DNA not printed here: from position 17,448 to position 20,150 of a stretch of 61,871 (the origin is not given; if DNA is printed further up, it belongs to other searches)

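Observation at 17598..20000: Covalent fusion of a polyprenyl-phosphate sugar synthase (GT2) to its presumptive GT-C partner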

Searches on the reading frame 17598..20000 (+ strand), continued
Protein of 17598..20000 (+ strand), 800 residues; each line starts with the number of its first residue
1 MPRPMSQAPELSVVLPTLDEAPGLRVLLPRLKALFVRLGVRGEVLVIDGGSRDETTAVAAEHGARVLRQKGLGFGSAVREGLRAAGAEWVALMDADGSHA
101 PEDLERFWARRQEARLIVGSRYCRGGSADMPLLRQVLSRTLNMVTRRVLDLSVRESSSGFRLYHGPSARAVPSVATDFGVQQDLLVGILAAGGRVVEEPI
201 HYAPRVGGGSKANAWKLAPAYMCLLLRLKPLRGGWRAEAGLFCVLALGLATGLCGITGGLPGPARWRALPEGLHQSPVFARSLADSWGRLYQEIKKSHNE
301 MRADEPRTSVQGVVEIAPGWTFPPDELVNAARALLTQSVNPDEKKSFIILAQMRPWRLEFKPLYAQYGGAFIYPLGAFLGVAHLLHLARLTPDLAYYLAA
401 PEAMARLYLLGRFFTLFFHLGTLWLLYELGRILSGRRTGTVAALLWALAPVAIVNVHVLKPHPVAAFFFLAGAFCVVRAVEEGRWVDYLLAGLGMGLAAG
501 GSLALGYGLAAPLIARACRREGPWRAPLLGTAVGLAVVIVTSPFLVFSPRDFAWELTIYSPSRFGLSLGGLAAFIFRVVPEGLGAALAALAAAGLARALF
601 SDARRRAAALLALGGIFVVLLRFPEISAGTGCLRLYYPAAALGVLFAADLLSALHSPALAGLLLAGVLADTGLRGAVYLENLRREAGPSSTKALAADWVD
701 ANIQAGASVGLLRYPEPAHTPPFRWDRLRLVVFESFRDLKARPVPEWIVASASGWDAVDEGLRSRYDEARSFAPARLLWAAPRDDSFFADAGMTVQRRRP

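Call 26: find_related_loci(query=A1, collection=genome_contigs, flank=10000)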
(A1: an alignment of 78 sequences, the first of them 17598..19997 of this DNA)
Query A1 (800 aa) in genome_contigs; peptide patterns used: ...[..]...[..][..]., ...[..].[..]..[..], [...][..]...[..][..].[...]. (x = any residue, [..] = any of these).
79 stretches matched a pattern; 42 encode a relative of the query (tblastn E <= 1e-3); 42 distinct loci.
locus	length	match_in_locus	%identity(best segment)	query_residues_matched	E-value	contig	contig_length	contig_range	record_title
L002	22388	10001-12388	87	5-800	0e+0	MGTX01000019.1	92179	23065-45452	MAG: Elusimicrobia bacterium GWA2_66_18 gwa2_scaffold_267, whole genome shotgun sequence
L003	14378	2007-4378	88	2-794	0e+0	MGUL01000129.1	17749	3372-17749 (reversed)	MAG: Elusimicrobia bacterium RBG_16_66_12 RBG_16_scaffold_40124, whole genome shotgun sequence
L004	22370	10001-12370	70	9-799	0e+0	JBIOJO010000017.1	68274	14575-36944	MAG: Elusimicrobiota bacterium isolate GcC5-9 k141_1449333_length_68274_cov_41.8209, whole genome shotgun sequence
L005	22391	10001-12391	63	1-798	0e+0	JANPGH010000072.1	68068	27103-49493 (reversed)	MAG: Elusimicrobiota bacterium isolate VAR_69_metabat_387 VAR_69_k141_4632064, whole genome shotgun sequence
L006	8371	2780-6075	66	9-799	0e+0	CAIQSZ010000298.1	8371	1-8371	MAG: uncultured Elusimicrobia bacterium isolate I2_bin-066 genome assembly, contig: bin-066:298/493, whole genome shotgu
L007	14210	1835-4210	69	6-798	0e+0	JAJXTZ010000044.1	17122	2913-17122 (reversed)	MAG: bacterium isolate BP4.bin73 NODE_3909_length_17122_cov_2.511033, whole genome shotgun sequence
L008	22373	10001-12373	64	9-800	0e+0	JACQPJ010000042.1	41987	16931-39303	MAG: Elusimicrobia bacterium isolate NC_groundwater_1304_Ag_S-0.2um_69_76 S_p2_S4_coassembly_k141_2576085, whole genome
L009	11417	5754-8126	61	5-799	0e+0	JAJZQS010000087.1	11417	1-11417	MAG: bacterium isolate SKS1.bin53 NODE_10121_length_11417_cov_8.568025, whole genome shotgun sequence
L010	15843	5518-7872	55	11-798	0e+0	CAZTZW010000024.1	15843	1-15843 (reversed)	MAG TPA_asm: uncultured Elusimicrobia sp. isolate SRP302895_co1_139 genome assembly, contig: NODE_7041_length_15843_cov_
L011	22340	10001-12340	50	10-799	0e+0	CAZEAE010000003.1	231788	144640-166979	MAG TPA_asm: uncultured Elusimicrobia sp. isolate binchicken_co248_32 genome assembly, contig: NODE_26_length_231788_cov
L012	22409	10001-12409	47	3-799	0e+0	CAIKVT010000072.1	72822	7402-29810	MAG: uncultured Elusimicrobia bacterium isolate MJ-time_bin-0941 genome assembly, contig: bin-0941:72/84, whole genome s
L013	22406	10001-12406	47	5-800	0e+0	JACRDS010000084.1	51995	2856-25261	MAG: Elusimicrobia bacterium isolate NC_groundwater_1678_Pr3_B-0.1um_69_20 SR-2_scaffold_141_1530395, whole genome shotg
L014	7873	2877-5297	47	4-799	0e+0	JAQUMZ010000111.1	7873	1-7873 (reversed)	MAG: Elusimicrobia bacterium isolate STD1_166 NODE_29623_length_7873_cov_2.836174_Sandtown_D1, whole genome shotgun sequ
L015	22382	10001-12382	46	9-799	0e+0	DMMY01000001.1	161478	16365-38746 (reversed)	MAG TPA_asm: Elusimicrobia bacterium isolate UBA9628 contig_1414, whole genome shotgun sequence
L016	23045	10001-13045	47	3-798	7e-171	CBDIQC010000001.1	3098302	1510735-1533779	MAG: uncultured Elusimicrobia bacterium isolate NI882-mx-bin12 genome assembly, contig: N-N882-C16, whole genome shotgun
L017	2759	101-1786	51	236-798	2e-164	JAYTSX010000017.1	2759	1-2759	MAG: Elusimicrobiota bacterium isolate GFS_5282 GFS_5282_16, whole genome shotgun sequence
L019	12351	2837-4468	53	254-799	3e-153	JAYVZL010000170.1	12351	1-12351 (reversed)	MAG: Elusimicrobiota bacterium isolate GL90_UP_concoct_198 GL90_UP_concoct_198_169, whole genome shotgun sequence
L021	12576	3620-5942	46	11-798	2e-128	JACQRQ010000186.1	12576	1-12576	MAG: Elusimicrobia bacterium isolate NC_groundwater_1363_Ag_S-0.2um_60_33 S_p2_S4_coassembly_k141_2770763, whole genome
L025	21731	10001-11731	42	236-800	8e-117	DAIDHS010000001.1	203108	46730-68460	MAG TPA_asm: Elusimicrobia bacterium isolate clean11 NODE_1_length_203108_cov_5.130433, whole genome shotgun sequence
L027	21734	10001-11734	41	236-800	8e-114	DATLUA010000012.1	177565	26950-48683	MAG TPA_asm: Elusimicrobiota bacterium isolate SMAG_U13971 k141_1258860, whole genome shotgun sequence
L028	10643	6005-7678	42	255-800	1e-113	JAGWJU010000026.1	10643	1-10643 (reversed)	MAG: Elusimicrobia bacterium isolate REEB145 contig-150_8075, whole genome shotgun sequence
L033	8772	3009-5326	41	9-799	1e-96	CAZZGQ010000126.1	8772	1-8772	MAG TPA_asm: uncultured Elusimicrobia sp. isolate SRP272529_co2_26 genome assembly, contig: NODE_14911_length_8772_cov_1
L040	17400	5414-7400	20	10-728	3e-14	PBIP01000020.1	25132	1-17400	MAG: Pelagibacteraceae bacterium isolate SP2998 MHASMcontig_3219333, whole genome shotgun sequence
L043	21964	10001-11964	20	5-730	2e-12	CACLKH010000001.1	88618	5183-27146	uncultured Alphaproteobacteria bacterium isolate AG-464-G09 genome assembly, contig: AG-464-G09_NODE_1, whole genome sho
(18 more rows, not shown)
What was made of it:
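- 18618..18626 (+): Invariant P341-D342-E343, the candidate catalytic acidic motif of the GT-C domain. It is also one of the patterns that retrieved SAR11 relatives (call 26).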

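Call 48: search_protein_families(library=pfam, proteins=[P0101, P0102, P0103, P0104, P0105, P0100], max_evalue=0.01)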
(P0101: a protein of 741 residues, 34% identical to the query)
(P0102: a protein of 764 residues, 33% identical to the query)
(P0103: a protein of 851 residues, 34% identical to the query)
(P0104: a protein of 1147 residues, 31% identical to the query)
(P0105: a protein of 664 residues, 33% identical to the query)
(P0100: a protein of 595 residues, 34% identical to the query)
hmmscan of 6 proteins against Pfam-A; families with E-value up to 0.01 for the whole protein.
P0101 (741 aa): 3 families
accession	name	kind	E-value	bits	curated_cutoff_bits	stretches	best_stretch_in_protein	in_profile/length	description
PF00535.33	Glycos_transf_2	-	5.6e-24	85.4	23.3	1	4-172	1-166/168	Glycosyl transferase family 2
PF13641.12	Glyco_tranf_2_3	-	1.3e-07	32.4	27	1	3-125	3-126/230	Glycosyltransferase like family 2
PF13231.12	PMT_2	-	1.1e-06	29.4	26.1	1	294-447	7-158/160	Dolichyl-phosphate-mannose-protein mannosyltransferase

P0102 (764 aa): 3 families
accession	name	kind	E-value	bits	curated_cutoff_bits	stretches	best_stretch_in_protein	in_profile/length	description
PF00535.33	Glycos_transf_2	-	9.6e-22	78.1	23.3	1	6-175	2-166/168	Glycosyl transferase family 2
PF13641.12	Glyco_tranf_2_3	-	3.7e-07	30.8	27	1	3-128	2-126/230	Glycosyltransferase like family 2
PF13231.12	PMT_2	-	0.0035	18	26.1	1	298-456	8-159/160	Dolichyl-phosphate-mannose-protein mannosyltransferase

P0103 (851 aa): 7 families
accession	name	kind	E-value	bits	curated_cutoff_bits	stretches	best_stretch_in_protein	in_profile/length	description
PF00535.33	Glycos_transf_2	-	1.2e-29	103.8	23.3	1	32-188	1-162/168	Glycosyl transferase family 2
PF13231.12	PMT_2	-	1.1e-24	87.9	26.1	1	331-490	1-159/160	Dolichyl-phosphate-mannose-protein mannosyltransferase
PF13641.12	Glyco_tranf_2_3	-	2.5e-08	34.7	27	1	29-135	1-109/230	Glycosyltransferase like family 2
PF24878.1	YkcB_C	-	5.1e-08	33.1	27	1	742-808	3-70/85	Putative mannosyltransferase YkcB-like, C-terminal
PF02366.24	PMT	-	5.2e-05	23.4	22.7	1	344-467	74-202/245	Dolichyl-phosphate-mannose-protein mannosyltransferase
PF02516.20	STT3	-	0.0011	19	24.5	1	351-442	96-188/405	Oligosaccharyl transferase STT3, N-terminal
PF13704.12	Glyco_tranf_2_4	-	0.0037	18.2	27.5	1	63-122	21-81/98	Glycosyl transferase family 2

P0104 (1147 aa): 8 families
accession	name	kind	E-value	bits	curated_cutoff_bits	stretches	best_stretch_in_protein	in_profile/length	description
PF00535.33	Glycos_transf_2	-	3.5e-40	138.1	23.3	2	468-601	2-145/168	Glycosyl transferase family 2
PF09837.15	DUF2064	-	1.7e-34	118.7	25.8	1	738-854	3-120/120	Uncharacterized protein conserved in bacteria (DUF2064)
PF09594.16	GT87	-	1.2e-13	51.8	25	1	143-375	2-237/237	Glycosyltransferase family 87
PF13641.12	Glyco_tranf_2_3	-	3.6e-11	43.9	27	2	465-571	2-121/230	Glycosyltransferase like family 2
PF06728.19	PIG-U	-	1.1e-05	25.1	24.5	1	197-329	125-256/378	GPI transamidase subunit PIG-U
PF12804.13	NTP_transf_3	-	6e-05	23.7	27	0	478-570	26-120/160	MobA-like NTP transferase domain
PF10111.15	Glyco_tranf_2_2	-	0.00026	21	27.3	1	905-983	1-92/276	Glycosyltransferase like family 2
PF13704.12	Glyco_tranf_2_4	-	0.0052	17.7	27.5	0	474-524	2-53/98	Glycosyl transferase family 2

P0105 (664 aa): 3 families
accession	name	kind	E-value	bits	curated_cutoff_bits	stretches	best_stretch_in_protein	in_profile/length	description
PF00535.33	Glycos_transf_2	-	7.7e-19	68.7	23.3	1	449-601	3-167/168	Glycosyl transferase family 2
PF09594.16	GT87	-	2.1e-06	28.1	25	1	147-365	2-235/237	Glycosyltransferase family 87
PF13641.12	Glyco_tranf_2_3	-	0.00026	21.5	27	1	445-545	2-114/230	Glycosyltransferase like family 2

P0100 (595 aa): 0 families

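Call 57: find_homologous_proteins(query=P0103, max_evalue=1e-20)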
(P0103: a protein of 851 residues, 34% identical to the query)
Query P0103 (851 aa): 2429 proteins with E <= 1e-20 among 8000 candidates; the best 120 are listed.
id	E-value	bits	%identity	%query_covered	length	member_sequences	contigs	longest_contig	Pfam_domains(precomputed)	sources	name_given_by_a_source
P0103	0.0e+0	1785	100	100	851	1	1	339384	PF13641.13,PF24878.2,PF00535.33,PF13231.13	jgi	jgi:4-amino-4-deoxy-L-arabinose transferase-like glycosyltransferase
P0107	0.0e+0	1551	87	100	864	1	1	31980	PF13641.13,PF02366.25,PF24878.2,PF00535.33,PF13231.13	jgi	jgi:4-amino-4-deoxy-L-arabinose transferase-like glycosyltransferase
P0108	0.0e+0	1119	69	98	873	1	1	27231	PF13641.13,PF24878.2,PF00535.33,PF13231.13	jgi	jgi:4-amino-4-deoxy-L-arabinose transferase-like glycosyltransferase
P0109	7.2e-215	734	67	67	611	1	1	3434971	PF24878.2,PF13231.13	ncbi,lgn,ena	-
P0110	3.3e-184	633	62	43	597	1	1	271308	PF02366.25,PF24878.2,PF13231.13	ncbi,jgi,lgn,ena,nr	ncbi:MAG TPA: glycosyltransferase family 39 protein [Conexibacter sp.]|nr:glycosyltransferase family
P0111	1.7e-178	614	65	40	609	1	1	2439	PF02366.25,PF24878.2,PF13231.13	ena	-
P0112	3.6e-178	613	58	66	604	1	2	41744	PF02366.25,PF24878.2,PF13231.13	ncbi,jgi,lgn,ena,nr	ncbi:MAG TPA: glycosyltransferase family 39 protein [Conexibacter sp.]|jgi:4-amino-4-deoxy-L-arabino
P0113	2.9e-177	610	62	41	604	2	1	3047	PF02366.25,PF24878.2,PF13231.13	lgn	-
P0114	2.5e-176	607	59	66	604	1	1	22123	PF02366.25,PF24878.2,PF13231.13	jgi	jgi:4-amino-4-deoxy-L-arabinose transferase-like glycosyltransferase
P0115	2.8e-174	600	59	39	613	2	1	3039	PF24878.2,PF13231.13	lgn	-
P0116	5.8e-173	596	60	40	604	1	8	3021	PF02366.25,PF24878.2,PF13231.13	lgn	-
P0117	2.7e-172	593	70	31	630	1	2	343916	PF02366.25,PF24878.2,PF13231.13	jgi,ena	-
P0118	5.2e-172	592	70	31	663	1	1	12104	PF02366.25,PF24878.2,PF13231.13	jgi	jgi:4-amino-4-deoxy-L-arabinose transferase-like glycosyltransferase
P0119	8.4e-172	592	60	40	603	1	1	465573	PF24878.2,PF13231.13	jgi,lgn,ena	-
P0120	1.9e-169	584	60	41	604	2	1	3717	PF02366.25,PF24878.2,PF13231.13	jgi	jgi:4-amino-4-deoxy-L-arabinose transferase-like glycosyltransferase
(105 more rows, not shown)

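Call 60: find_encoding_contigs(protein=P0031, flank=10000, max_places=1)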
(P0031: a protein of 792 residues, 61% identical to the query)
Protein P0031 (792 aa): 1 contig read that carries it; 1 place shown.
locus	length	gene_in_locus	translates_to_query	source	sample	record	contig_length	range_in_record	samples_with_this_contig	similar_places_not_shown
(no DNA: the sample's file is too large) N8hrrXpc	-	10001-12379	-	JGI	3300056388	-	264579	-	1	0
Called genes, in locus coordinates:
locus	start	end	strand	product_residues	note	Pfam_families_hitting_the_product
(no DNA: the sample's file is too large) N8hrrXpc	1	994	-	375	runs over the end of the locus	PF13439:Glyco_transf_4, PF13579:Glyco_trans_4_4, PF20706:GT4-conflict, PF00534:Glycos_transf_1, PF13692:Glyco_trans_1_4, PF13524:Glyco_trans_1_2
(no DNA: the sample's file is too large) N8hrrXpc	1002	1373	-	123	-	PF12973:Cupin_7 (weak), PF14667:Polysacc_synt_C, PF00190:Cupin_1, PF07883:Cupin_2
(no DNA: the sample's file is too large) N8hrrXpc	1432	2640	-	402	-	PF08421:Methyltransf_13, PF13489:Methyltransf_23, PF08241:Methyltransf_11, PF08242:Methyltransf_12, PF08484:Methyltransf_14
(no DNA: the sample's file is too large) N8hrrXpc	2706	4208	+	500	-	PF01943:Polysacc_synt, PF13440:Polysacc_synt_3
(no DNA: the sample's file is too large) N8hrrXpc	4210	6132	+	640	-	PF13522:GATase_6, PF13537:GATase_7, PF12481:DUF3700 (weak), PF00733:Asn_synthase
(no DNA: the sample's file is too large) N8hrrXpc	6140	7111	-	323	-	PF13489:Methyltransf_23, PF08241:Methyltransf_11 (weak), PF08242:Methyltransf_12, PF13649:Methyltransf_25, PF13847:Methyltransf_31 (weak)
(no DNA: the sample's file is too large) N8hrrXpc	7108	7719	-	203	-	PF01914:MarC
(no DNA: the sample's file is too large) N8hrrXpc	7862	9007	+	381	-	PF01041:DegT_DnrJ_EryC1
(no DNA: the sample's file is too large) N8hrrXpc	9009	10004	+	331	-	PF00535:Glycos_transf_2, PF10111:Glyco_tranf_2_2, PF13641:Glyco_tranf_2_3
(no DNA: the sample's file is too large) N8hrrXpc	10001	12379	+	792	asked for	PF00535:Glycos_transf_2, PF13231:PMT_2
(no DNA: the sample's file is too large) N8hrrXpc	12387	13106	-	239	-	PF13489:Methyltransf_23, PF08241:Methyltransf_11, PF08242:Methyltransf_12, PF13649:Methyltransf_25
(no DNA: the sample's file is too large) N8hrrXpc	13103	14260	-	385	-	PF00535:Glycos_transf_2, PF26629:GT2_TM_C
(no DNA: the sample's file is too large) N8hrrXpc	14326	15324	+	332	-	PF01073:3Beta_HSD, PF01370:Epimerase, PF02719:Polysacc_synt_2 (weak), PF03435:Sacchrp_dh_NADP, PF05368:NmrA, PF07993:NAD_binding_4, PF16363:GDP_Man_Dehyd, PF13460:NAD_binding_10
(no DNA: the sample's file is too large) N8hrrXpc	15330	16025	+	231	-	PF00535:Glycos_transf_2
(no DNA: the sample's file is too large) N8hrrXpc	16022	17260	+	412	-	PF13231:PMT_2 (weak)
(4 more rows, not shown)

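Call 61: find_encoding_contigs(protein=P0049, flank=10000, max_places=1)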
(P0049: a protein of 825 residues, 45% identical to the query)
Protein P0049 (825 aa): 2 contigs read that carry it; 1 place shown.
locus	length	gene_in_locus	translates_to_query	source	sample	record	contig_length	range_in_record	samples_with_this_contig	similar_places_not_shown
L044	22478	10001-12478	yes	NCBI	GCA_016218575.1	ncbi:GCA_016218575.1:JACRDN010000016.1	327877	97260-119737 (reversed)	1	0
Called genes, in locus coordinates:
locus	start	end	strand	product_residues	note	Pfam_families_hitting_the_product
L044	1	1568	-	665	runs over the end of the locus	-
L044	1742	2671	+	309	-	PF04187:Cofac_haem_bdg (faint)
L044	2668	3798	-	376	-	PF00155:Aminotran_1_2 (weak), PF01041:DegT_DnrJ_EryC1, PF01212:Beta_elim_lyase, PF01053:Cys_Met_Meta_PP (weak)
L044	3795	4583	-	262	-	PF02475:TRM5-TYW2_MTfase, PF05050:Methyltransf_21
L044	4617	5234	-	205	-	PF01914:MarC, PF01810:LysE (weak)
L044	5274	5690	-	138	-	-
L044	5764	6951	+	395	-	PF01075:Glyco_transf_9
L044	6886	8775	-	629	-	PF09586:YfhO (weak)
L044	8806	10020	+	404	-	PF01041:DegT_DnrJ_EryC1, PF01212:Beta_elim_lyase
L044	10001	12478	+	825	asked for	PF00535:Glycos_transf_2, PF13231:PMT_2 (weak)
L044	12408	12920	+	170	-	PF13302:Acetyltransf_3 (weak), PF00583:Acetyltransf_1 (weak)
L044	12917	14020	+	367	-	PF01041:DegT_DnrJ_EryC1, PF00155:Aminotran_1_2 (faint)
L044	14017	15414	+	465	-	PF01266:DAO, PF01593:Amino_oxidase, PF03486:HI0933_like (faint), PF12831:FAD_oxidored (weak), PF13450:NAD_binding_8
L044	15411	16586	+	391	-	PF00535:Glycos_transf_2, PF10111:Glyco_tranf_2_2 (weak), PF13641:Glyco_tranf_2_3 (weak)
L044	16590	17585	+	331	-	PF01073:3Beta_HSD, PF01370:Epimerase, PF02719:Polysacc_synt_2 (weak), PF05368:NmrA (weak), PF16363:GDP_Man_Dehyd, PF13460:NAD_binding_10, PF07993:NAD_binding_4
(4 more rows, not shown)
